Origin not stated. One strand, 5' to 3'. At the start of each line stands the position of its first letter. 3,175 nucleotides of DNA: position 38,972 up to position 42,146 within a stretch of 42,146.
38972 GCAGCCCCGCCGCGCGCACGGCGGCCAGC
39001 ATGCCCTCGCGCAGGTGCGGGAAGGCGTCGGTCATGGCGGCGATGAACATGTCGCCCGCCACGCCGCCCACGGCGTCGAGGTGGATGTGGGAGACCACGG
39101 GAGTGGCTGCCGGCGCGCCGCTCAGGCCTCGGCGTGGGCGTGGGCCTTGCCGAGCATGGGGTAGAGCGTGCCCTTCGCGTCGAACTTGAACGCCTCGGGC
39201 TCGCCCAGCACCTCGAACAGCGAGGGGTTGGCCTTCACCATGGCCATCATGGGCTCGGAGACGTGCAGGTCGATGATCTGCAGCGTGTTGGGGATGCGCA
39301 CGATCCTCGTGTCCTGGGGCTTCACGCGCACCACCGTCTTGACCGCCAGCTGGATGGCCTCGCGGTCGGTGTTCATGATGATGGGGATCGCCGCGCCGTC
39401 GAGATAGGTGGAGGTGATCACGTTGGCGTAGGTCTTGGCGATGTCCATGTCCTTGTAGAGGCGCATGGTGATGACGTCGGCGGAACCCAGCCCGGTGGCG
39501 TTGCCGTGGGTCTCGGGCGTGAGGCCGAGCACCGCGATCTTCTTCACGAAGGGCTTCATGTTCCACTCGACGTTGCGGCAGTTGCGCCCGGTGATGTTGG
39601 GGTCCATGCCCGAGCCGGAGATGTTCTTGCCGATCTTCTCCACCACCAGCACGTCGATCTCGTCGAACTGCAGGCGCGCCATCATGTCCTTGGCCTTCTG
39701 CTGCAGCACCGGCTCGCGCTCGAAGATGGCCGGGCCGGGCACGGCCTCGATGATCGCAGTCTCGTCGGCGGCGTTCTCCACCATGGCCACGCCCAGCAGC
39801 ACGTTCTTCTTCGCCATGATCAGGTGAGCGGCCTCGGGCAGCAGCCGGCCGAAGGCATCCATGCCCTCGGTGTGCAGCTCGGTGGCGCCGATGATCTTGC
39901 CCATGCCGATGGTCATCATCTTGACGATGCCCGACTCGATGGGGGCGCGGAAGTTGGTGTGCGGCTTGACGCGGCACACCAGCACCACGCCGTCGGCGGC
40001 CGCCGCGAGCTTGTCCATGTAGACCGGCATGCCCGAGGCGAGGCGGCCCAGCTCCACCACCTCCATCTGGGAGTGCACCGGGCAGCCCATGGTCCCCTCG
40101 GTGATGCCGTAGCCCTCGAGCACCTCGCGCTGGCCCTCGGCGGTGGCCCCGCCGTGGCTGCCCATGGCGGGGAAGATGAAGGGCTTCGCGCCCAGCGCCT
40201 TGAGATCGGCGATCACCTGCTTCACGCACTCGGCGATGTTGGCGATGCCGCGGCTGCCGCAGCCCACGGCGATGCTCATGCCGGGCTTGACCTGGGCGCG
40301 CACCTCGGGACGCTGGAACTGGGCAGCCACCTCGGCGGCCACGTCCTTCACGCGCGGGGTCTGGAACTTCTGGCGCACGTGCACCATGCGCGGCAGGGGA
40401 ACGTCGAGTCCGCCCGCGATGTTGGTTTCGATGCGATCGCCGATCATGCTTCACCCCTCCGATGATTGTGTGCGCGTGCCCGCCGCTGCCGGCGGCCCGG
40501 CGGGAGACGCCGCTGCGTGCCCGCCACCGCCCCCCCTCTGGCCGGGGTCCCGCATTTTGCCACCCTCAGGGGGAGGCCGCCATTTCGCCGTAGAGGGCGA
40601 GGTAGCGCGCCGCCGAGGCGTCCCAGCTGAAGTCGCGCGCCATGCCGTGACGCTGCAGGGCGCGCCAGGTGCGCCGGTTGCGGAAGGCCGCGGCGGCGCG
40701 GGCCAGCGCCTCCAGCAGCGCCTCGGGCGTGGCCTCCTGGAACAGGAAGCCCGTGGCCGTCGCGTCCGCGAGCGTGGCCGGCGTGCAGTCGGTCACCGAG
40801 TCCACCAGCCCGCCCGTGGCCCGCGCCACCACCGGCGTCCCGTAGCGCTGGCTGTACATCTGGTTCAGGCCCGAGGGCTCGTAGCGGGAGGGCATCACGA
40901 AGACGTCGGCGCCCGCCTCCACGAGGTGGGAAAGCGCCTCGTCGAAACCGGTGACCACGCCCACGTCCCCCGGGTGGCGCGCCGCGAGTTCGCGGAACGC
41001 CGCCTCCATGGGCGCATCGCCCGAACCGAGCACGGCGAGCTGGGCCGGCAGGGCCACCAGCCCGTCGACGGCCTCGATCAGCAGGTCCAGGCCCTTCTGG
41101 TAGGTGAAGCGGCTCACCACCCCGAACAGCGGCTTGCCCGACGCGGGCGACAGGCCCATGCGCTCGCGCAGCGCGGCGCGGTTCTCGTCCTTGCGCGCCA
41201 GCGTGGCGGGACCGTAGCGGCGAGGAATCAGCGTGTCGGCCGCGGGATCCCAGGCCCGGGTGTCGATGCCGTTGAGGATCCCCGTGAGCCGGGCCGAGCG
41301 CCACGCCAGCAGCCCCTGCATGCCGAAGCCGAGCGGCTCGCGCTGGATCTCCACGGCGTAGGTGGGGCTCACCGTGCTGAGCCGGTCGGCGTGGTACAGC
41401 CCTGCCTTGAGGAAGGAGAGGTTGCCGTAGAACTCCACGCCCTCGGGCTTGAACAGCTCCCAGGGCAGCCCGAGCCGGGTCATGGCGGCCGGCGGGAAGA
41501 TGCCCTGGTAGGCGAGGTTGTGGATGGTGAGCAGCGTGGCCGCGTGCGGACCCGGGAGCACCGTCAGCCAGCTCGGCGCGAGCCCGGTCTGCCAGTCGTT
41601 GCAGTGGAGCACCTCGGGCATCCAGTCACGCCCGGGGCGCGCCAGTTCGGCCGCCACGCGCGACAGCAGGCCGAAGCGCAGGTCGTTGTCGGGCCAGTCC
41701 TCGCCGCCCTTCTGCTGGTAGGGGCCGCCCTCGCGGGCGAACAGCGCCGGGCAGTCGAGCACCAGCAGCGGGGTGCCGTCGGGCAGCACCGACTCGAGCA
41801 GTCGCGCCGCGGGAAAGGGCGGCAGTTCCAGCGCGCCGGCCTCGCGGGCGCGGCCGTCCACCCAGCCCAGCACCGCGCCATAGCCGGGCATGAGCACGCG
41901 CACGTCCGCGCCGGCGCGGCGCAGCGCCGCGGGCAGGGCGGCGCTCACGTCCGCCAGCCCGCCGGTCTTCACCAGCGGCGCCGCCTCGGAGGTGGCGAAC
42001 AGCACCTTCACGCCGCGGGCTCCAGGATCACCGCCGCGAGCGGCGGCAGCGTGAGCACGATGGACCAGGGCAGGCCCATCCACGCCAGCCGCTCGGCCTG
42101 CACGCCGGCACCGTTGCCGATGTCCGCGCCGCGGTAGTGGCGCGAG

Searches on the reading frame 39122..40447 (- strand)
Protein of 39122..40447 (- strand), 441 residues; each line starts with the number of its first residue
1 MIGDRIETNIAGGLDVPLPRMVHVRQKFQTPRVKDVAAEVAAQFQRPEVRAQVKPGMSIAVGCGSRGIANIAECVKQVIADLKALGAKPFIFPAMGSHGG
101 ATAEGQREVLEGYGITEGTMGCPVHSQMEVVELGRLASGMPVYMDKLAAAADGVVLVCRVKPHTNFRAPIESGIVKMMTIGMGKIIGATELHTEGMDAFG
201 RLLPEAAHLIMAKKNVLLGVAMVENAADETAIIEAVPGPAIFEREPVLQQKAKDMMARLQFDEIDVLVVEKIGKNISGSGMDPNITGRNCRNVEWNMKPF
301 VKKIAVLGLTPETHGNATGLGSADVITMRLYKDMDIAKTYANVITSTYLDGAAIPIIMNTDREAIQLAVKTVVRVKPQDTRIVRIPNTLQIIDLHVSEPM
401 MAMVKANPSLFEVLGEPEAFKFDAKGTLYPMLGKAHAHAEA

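Call 66: search_protein_families(library=pfam, proteins=[window:39122-40447:-], max_evalue=0.00001)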
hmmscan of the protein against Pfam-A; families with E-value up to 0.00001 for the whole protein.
window:39122-40447:- (441 aa): 1 family
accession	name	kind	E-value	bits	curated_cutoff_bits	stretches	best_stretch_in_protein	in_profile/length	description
PF09861.14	Lar_N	-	3.4e-07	30.1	23.3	1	29-164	23-167/204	Lactate racemase N-terminal domain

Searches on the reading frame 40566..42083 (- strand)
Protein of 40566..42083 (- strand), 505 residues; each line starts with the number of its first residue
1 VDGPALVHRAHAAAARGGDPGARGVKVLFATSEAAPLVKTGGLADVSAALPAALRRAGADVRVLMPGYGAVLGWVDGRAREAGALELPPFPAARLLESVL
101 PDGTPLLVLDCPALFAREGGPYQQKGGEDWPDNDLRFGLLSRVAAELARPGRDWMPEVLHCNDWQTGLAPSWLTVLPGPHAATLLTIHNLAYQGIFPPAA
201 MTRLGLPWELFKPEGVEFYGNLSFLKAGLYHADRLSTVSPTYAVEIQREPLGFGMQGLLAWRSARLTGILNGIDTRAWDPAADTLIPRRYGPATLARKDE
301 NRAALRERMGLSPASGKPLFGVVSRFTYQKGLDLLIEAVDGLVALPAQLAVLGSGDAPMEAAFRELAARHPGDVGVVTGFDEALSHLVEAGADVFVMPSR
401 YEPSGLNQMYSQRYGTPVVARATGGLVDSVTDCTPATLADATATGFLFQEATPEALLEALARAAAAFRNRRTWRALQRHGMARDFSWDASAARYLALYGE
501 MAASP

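Call 66: search_protein_families(library=pfam, proteins=[window:40566-42083:-], max_evalue=0.00001)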
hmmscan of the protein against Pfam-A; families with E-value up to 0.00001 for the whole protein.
window:40566-42083:- (505 aa): 4 families
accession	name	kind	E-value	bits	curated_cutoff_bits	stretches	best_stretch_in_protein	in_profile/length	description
PF08323.17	Glyco_transf_5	-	1.2e-72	245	22.7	1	26-260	1-238/239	Starch synthase catalytic domain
PF00534.26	Glycos_transf_1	-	1.4e-18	67.5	26.4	1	314-463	12-155/172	Glycosyl transferases group 1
PF13692.12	Glyco_trans_1_4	-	3.1e-16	60.3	27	1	318-463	2-139/142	Glycosyl transferases group 1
PF20706.3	GT4-conflict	-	5.5e-08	32.6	26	1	323-492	203-383/385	Family 4 Glycosyltransferase in conflict systems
